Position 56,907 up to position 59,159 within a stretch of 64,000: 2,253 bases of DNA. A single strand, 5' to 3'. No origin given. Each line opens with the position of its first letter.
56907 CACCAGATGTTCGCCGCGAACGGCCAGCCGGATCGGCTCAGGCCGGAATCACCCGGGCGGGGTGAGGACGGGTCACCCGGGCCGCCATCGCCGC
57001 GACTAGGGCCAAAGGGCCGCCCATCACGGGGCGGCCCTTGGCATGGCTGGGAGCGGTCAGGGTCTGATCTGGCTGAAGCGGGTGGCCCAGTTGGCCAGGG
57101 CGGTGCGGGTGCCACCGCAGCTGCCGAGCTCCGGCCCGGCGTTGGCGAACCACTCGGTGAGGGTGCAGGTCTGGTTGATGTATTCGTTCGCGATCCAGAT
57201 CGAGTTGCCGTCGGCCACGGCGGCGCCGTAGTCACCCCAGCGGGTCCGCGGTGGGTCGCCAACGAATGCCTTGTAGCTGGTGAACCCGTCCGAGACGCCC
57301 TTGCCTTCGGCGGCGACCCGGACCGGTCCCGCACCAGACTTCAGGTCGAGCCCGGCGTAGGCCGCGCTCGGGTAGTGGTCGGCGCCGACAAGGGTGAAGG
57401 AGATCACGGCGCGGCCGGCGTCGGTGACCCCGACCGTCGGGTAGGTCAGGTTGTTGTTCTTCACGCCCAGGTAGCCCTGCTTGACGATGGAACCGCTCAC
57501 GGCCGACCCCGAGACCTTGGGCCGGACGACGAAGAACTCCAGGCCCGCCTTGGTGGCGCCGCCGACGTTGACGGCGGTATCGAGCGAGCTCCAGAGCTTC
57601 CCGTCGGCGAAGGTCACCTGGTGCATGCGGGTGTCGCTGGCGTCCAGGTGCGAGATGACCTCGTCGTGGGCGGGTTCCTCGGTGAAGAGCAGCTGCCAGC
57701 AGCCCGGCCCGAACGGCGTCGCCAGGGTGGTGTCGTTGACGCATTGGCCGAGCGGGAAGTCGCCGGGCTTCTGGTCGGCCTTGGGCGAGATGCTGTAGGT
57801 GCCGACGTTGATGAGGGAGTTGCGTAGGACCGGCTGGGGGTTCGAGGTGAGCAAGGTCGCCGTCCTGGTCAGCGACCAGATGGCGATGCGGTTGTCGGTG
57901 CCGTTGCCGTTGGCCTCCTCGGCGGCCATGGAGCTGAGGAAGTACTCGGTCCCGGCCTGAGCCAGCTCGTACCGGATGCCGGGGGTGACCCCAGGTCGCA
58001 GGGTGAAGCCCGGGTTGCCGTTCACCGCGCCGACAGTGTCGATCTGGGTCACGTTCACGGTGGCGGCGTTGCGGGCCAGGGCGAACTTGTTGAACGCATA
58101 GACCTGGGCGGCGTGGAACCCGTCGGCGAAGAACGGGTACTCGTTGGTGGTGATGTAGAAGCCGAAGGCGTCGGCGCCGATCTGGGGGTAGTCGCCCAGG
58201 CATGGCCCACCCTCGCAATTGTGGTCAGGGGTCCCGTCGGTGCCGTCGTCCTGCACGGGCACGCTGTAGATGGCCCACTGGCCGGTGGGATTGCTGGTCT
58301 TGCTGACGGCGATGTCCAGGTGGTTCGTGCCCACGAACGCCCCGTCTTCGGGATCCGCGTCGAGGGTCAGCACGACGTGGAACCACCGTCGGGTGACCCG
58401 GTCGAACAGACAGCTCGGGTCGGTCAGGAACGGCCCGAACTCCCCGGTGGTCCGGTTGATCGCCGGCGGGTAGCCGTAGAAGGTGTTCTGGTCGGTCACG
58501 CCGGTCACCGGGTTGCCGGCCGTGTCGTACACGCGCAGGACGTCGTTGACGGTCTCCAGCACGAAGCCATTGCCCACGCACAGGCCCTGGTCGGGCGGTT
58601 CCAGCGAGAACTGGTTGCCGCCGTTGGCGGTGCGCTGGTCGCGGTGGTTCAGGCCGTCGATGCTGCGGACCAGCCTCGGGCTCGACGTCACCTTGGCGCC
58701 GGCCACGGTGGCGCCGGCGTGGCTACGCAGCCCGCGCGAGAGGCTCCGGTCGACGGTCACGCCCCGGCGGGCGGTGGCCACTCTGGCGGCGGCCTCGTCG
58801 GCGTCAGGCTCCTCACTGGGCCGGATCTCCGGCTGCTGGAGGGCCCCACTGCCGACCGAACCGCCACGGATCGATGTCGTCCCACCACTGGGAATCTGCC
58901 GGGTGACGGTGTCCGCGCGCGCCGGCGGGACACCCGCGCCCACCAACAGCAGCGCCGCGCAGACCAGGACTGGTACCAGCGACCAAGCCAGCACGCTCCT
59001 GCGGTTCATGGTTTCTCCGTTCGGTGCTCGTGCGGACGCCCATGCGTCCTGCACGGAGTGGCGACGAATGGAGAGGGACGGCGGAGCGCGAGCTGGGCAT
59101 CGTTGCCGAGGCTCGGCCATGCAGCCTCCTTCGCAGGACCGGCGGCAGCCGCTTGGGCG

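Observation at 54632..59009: Tandem pair of secreted HAF-like repeat proteins followed by a large secreted protein of unknown family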

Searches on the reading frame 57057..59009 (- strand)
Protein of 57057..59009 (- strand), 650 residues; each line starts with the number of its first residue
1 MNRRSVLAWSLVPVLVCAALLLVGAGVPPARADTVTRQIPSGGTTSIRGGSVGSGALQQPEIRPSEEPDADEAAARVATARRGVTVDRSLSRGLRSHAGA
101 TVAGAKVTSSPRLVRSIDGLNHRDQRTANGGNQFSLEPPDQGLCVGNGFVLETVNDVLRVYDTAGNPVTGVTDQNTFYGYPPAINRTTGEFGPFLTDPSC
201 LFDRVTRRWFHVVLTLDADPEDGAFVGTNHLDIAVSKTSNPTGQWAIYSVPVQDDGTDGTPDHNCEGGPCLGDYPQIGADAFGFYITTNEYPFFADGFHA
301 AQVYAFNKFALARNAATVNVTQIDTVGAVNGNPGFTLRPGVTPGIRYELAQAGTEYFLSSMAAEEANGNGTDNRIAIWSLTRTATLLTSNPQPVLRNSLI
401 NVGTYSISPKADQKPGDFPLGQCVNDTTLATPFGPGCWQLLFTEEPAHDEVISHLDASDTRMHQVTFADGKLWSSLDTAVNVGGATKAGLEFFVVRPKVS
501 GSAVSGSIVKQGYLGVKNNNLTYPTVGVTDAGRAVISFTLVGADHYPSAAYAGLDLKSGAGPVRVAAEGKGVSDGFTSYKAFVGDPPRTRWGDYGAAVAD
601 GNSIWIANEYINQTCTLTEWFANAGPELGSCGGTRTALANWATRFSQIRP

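Call 4: search_protein_families(library=pfam, proteins=[window:57057-59009:-], max_evalue=1)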
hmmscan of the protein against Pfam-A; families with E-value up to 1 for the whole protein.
window:57057-59009:- (650 aa): 0 families

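Call 5: search_protein_families(library=ncbifam, proteins=[window:57057-59009:-], max_evalue=1)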
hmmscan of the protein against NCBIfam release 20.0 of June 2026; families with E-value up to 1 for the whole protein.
window:57057-59009:- (650 aa): 0 families

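Call 6: find_homologous_proteins(query=window:57057-59009:-)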
Query window:57057-59009:- (650 aa): 6302 proteins with E <= 0.001 among 8000 candidates; the best 120 are listed.
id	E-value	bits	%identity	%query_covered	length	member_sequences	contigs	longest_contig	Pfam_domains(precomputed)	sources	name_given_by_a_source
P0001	0.0e+0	1426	95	100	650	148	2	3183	-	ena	-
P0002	0.0e+0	1266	85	100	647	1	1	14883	-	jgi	jgi:hypothetical protein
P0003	0.0e+0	1257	84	100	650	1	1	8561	-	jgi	jgi:hypothetical protein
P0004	0.0e+0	1249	84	100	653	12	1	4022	-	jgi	jgi:hypothetical protein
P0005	0.0e+0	1248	84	100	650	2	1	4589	-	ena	-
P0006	0.0e+0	1245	83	100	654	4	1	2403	-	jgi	jgi:hypothetical protein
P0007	0.0e+0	1239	83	100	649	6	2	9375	-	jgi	-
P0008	0.0e+0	1220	82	100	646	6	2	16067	-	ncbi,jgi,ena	-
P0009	0.0e+0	1219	81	100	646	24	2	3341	-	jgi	jgi:hypothetical protein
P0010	0.0e+0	1202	81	100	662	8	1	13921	-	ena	-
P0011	0.0e+0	1198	81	100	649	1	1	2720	-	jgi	jgi:hypothetical protein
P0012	0.0e+0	1191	80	99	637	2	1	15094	-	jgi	jgi:hypothetical protein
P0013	0.0e+0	1175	79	100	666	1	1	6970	-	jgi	jgi:hypothetical protein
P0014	0.0e+0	1159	78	100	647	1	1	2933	-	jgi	jgi:hypothetical protein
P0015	0.0e+0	1142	77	100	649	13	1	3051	-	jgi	jgi:hypothetical protein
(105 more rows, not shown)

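Call 7: search_solved_structures(query=window:57057-59009:-, max_evalue=10)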
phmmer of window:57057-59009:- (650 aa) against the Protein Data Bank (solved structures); distinct sequences matched with E-value up to 10: 0.

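Call 16: find_related_loci(query=A1, collection=genome_contigs, flank=8000)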
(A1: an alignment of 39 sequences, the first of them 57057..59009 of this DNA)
Query A1 (650 aa) in genome_contigs; peptide patterns used: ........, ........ (x = any residue, [..] = any of these).
600 stretches matched a pattern (row limit reached: there are more); 578 encode a relative of the query (tblastn E <= 1e-3); the best 80 are kept; 80 distinct loci.
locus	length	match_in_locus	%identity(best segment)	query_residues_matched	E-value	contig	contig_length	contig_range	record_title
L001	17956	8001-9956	75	1-650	0e+0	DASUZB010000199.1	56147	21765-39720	MAG TPA_asm: Actinomycetes bacterium isolate SMAG_U1911 k141_1120919, whole genome shotgun sequence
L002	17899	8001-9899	58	1-650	0e+0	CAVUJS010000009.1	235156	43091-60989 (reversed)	MAG: uncultured Chloroflexia bacterium isolate MFD01721.bin.2.112 genome assembly, contig: contig_35954, whole genome sh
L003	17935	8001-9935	55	1-650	0e+0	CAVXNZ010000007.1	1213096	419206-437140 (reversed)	MAG: uncultured Chloroflexia bacterium isolate MFD01721.bin.1.126 genome assembly, contig: contig_6599, whole genome sho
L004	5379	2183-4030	57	30-648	0e+0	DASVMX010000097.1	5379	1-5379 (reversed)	MAG TPA_asm: Ktedonobacteraceae bacterium isolate SMAG_U3111 k141_626430, whole genome shotgun sequence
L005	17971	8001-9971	55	12-650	0e+0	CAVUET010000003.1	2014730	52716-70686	MAG: uncultured Actinomycetota bacterium isolate MFD04944.bin.2.217 genome assembly, contig: contig_31599, whole genome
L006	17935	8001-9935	52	1-650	0e+0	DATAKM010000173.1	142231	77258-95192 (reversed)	MAG TPA_asm: Chloroflexia bacterium isolate SMAG_U6938 k141_284872, whole genome shotgun sequence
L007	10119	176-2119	53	1-650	0e+0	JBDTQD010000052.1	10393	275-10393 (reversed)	MAG: Chloroflexota bacterium isolate cluster3_bin.213 NODE_29250_length_10393_cov_40.715999, whole genome shotgun sequen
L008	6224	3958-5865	55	3-650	0e+0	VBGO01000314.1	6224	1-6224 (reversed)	MAG: Chloroflexi bacterium isolate CF_80 14_1009_16_40cm_scaffold_129202, whole genome shotgun sequence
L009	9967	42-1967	54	1-648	0e+0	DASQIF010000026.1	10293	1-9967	MAG TPA_asm: Candidatus Acidiferrales bacterium isolate SMAG_U11852 k141_2493, whole genome shotgun sequence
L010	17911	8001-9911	55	6-649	0e+0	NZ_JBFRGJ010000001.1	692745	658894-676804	Terrabacter sp. 2RAF25 SCAFFOLD_0, whole genome shotgun sequence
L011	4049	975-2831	56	36-648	0e+0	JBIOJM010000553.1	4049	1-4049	MAG: Isosphaerales bacterium isolate GcC5-13 k141_195198_length_4049_cov_38.3260, whole genome shotgun sequence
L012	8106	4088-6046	53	1-650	0e+0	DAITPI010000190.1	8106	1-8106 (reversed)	MAG TPA_asm: Anaerolineales bacterium isolate CTOTU26108 NODE_6151_length_8106_cov_4.094274, whole genome shotgun sequen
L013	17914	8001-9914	53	15-648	0e+0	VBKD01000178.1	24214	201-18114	MAG: Chloroflexi bacterium isolate CF_173 14_0927_12_20cm_scaffold_1471, whole genome shotgun sequence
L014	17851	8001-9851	54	36-650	0e+0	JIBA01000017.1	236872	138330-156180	Intrasporangiaceae bacterium URHB0013 N520DRAFT_scaffold00007.7_C, whole genome shotgun sequence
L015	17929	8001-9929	53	15-643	0e+0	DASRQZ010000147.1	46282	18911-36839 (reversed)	MAG TPA_asm: Polyangia bacterium isolate SMAG_U4460 k141_3109486, whole genome shotgun sequence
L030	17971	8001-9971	49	1-648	0e+0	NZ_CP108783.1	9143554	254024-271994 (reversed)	Kribbella sp. NBC_00889 chromosome, complete genome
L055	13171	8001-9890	48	1-650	0e+0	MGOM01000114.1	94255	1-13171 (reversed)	MAG: Chloroflexi bacterium RBG_19FT_COMBO_62_14 rbg_19ft_combo_scaffold_57, whole genome shotgun sequence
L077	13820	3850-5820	48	35-650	2e-173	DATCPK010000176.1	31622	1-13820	MAG TPA_asm: Candidatus Limnocylindria bacterium isolate SMAG_U7225 k141_29671, whole genome shotgun sequence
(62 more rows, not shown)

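Call 20: find_encoding_contigs(protein=P0002, flank=8000, max_places=3)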
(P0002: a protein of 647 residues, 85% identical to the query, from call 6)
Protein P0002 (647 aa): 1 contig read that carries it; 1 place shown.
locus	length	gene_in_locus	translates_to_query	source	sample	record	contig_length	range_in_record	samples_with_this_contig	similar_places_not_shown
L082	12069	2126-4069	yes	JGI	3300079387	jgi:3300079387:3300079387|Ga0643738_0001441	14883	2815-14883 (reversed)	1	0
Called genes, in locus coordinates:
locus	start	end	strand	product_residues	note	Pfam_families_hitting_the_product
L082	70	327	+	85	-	-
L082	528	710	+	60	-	-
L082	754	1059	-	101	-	-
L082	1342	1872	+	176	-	PF06146:PsiE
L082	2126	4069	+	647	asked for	-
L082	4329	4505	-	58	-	-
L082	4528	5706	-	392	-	-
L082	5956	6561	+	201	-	-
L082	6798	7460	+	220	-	PF22725:GFO_IDH_MocA_C3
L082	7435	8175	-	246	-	PF01755:Glyco_transf_25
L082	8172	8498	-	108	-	-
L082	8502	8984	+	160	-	-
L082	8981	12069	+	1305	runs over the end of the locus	PF13676:TIR_2, PF13191:AAA_16, PF20703:nSTAND1, PF24807:WD40_CDC20-Fz, PF24814:WD40_Prp19, PF25173:Beta-prop_WDR3_1st, PF25175:Beta-prop_WDR5, PF00400:WD40, +80 more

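Call 22: find_encoding_contigs(protein=P0001, flank=8000, max_places=4)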
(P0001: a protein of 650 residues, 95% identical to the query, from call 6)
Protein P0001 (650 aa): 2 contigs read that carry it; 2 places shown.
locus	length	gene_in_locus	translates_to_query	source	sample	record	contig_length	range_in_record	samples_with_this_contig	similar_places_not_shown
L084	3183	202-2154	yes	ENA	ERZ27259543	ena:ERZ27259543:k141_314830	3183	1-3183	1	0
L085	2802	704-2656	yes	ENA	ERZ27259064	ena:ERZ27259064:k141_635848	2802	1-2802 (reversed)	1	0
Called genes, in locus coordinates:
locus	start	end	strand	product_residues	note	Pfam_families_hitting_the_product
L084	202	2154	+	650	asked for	-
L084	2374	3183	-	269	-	?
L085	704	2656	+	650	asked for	-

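Call 23: predict_structure(alignment_id=A1)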
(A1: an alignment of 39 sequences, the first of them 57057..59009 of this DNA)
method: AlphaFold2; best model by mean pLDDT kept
length: 650 residues; sequences in the alignment: 39
mean_pLDDT: 79.7   pTM: 0.83
mean pLDDT of the five models: 79.7, 78.3, 77.6, 74.2, 73.2
residues with pLDDT >= 90: 262; 70-90: 249; 50-70: 71; < 50: 68
segments of 3 or more residues with pLDDT < 50: 1-11, 17-31, 63-93, 583-589
pLDDT, mean of each block of 10 residues (from residue 1): 46 48 36 80 87 70 42 38 34 55 65 93 85 65 92 91 94 91 80 85 96 86 74 96 95 82 76 85 92 66 94 94 82 74 92 93 64 90 94 92 85 82 83 81 71 70 90 93 89 94 90 92 92 93 92 90 93 66 47 76 92 85 72 78 92
secondary structure, 60 per line:
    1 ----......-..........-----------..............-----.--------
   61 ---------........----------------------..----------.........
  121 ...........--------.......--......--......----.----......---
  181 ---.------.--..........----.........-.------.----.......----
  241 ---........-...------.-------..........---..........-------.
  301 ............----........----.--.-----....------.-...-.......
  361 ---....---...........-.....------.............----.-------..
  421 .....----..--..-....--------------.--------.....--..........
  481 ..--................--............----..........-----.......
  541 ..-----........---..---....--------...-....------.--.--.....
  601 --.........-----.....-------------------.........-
elements in order: H5-10 H12-21 E33-46 H70-77 E112-121 H122-127 E140-146 E149-154 E157-162 H174-177 E194-203 E208-216 E230-236 E244-251 E253-255 E270-279 E283-292 E300-307 H308-312 E317-324 E338-341 E354-360 H364-367 E371-381 H383-387 E394-406 H419-425 H437-440 E464-468 E471-482 E485-500 E503-514 E519-528 E534-542 E548-555 E564-567 H580-583 E596-600 E603-611 H617-621 E641-649

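Call 25: search_protein_representatives(protein=window:57057-59009:-)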
Query: 650 residues. Proteins with E-value up to 0.001 (for the whole library): 3193; up to 1e-10: 1805; up to 1e-30: 742. The best 150 are listed.
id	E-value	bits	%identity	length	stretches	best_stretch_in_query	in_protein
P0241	1.1e-222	757.9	56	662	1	6-650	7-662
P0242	6.0e-190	649.7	53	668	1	9-648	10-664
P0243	2.2e-187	641.2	53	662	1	27-649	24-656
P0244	1.9e-174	598.5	54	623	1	109-648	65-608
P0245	1.1e-167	576.1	54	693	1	17-650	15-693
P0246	1.4e-167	575.8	52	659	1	19-650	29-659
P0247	9.3e-165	566.5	49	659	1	28-647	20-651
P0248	3.4e-164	564.6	51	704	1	23-650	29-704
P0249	9.3e-159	546.7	52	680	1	20-650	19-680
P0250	4.4e-157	541.1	53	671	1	31-648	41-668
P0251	7.2e-157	540.4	49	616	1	19-650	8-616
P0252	7.7e-157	540.3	54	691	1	99-647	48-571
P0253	1.3e-156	539.6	49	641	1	23-650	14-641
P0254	1.5e-156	539.4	51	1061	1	1-650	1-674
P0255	2.4e-156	538.7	49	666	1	92-650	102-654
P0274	9.3e-134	464.1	56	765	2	100-424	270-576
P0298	5.3e-117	408.7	47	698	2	100-556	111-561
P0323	1.2e-98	348.1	43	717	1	17-551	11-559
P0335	5.4e-93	329.4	41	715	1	46-650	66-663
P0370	3.3e-85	303.6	42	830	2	109-422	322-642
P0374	7.1e-85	302.6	41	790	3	111-425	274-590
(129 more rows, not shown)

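Call 36: search_protein_families(library=pfam, alignment_id=A1, max_evalue=1)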
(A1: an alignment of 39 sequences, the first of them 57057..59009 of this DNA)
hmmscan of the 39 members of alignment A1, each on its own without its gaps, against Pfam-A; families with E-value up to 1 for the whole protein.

A. member 1, window:57057-59009:- (650 aa): 0 families

B. families by the number of members that match (of 39 scanned): 7 families
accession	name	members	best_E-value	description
PF00722.28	Glyco_hydro_16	1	0.06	Glycosyl hydrolases family 16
PF14449.11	PT-TG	1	0.061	Pre-toxin TG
PF25130.1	DUF7820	1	0.2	Domain of unknown function (DUF7820)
PF22449.2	Fim1F_C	1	0.2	Fim1F, C-terminal domain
PF16559.10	GIT_CC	1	0.22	GIT coiled-coil Rho guanine nucleotide exchange factor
PF06594.17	HCBP_related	1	0.23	Haemolysin-type calcium binding protein related domain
PF14795.11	Leucyl-specific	1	0.25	Leucine-tRNA synthetase-specific domain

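Call 39: list_cluster_members(proteins=[window:57057-59009:-, window:55824-56870:-, window:54632-55774:-, window:54108-54821:+, window:52606-54048:-])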
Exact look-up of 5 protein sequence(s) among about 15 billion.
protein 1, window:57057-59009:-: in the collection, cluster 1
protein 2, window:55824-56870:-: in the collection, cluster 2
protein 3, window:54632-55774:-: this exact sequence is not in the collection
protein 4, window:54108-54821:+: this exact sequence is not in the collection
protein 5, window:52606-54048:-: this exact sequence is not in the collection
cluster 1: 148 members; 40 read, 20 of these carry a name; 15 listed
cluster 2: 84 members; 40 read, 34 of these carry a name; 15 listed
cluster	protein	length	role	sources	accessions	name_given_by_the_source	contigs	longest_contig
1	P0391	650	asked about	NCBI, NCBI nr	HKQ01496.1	MAG TPA: hypothetical protein VJ735_14315 [Actinomycetes bacterium] | hypothetical protein [Actinomycetes bacterium]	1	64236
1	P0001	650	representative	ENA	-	-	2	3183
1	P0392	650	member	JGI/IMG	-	hypothetical protein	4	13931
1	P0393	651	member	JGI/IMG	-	hypothetical protein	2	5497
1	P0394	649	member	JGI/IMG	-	hypothetical protein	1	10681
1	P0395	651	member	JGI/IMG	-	hypothetical protein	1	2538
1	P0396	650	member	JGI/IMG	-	hypothetical protein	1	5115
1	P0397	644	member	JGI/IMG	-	hypothetical protein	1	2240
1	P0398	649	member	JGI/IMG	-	hypothetical protein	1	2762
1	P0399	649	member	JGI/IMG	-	hypothetical protein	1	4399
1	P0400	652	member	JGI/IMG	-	hypothetical protein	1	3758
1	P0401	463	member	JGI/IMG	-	hypothetical protein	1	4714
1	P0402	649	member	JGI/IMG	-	hypothetical protein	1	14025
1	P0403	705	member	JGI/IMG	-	hypothetical protein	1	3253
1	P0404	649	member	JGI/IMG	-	hypothetical protein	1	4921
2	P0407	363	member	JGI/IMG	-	uncharacterized membrane protein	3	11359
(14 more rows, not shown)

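Call 40: find_encoding_contigs(protein=P0392, flank=8000, max_places=4)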
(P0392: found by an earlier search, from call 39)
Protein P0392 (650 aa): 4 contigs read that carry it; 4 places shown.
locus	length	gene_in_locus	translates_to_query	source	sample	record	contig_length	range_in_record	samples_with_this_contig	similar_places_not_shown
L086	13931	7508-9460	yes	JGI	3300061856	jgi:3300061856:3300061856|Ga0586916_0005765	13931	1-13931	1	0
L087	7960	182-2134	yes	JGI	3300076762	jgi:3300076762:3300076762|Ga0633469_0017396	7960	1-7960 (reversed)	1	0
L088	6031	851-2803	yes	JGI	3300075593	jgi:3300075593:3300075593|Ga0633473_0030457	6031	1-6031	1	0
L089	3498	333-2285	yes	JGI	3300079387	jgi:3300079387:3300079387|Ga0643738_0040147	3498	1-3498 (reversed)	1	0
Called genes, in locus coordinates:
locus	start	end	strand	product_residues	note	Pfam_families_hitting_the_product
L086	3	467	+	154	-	?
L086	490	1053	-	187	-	PF01872:RibD_C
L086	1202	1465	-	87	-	-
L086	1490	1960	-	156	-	-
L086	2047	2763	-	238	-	-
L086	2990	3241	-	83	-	-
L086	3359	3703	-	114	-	PF13977:TetR_C_6 (faint), PF17940:TetR_C_31 (weak)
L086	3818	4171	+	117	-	-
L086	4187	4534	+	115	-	-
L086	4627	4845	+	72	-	-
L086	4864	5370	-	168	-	-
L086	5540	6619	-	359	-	-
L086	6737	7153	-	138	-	-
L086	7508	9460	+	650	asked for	-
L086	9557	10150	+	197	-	PF00578:AhpC-TSA, PF08534:Redoxin, PF00085:Thioredoxin (faint), PF13098:Thioredoxin_2 (weak), PF13905:Thioredoxin_8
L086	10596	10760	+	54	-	-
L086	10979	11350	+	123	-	-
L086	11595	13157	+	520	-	PF07250:Glyoxal_oxid_N (faint), PF09118:GO-like_E_set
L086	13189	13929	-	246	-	?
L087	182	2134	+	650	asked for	-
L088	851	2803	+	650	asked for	-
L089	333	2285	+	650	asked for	-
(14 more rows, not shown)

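Call 41: find_encoding_contigs(protein=P0407, flank=8000, max_places=4)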
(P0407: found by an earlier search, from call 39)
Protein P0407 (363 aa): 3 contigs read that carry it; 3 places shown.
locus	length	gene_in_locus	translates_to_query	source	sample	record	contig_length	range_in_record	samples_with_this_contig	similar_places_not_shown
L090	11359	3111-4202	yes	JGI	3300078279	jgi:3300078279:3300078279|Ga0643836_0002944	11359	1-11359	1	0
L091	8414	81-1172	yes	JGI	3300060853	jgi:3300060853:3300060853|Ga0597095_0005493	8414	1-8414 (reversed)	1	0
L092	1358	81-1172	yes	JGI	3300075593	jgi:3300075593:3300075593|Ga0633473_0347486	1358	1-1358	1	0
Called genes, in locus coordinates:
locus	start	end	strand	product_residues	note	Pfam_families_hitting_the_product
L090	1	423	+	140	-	?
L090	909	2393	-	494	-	PF00561:Abhydrolase_1, PF06259:Abhydrolase_8 (weak), PF08386:Abhydrolase_4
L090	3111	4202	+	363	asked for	PF11949:DUF3466 (faint)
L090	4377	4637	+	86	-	PF00589:Phage_integrase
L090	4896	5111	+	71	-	-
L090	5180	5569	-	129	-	-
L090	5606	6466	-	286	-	PF01471:PG_binding_1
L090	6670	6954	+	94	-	-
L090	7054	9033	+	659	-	PF13576:Pentapeptide_3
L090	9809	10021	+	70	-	-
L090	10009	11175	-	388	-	PF05065:Phage_capsid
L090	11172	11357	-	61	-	?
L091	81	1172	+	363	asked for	PF11949:DUF3466 (faint)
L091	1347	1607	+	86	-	PF00589:Phage_integrase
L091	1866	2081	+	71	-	-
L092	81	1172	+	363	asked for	PF11949:DUF3466 (faint)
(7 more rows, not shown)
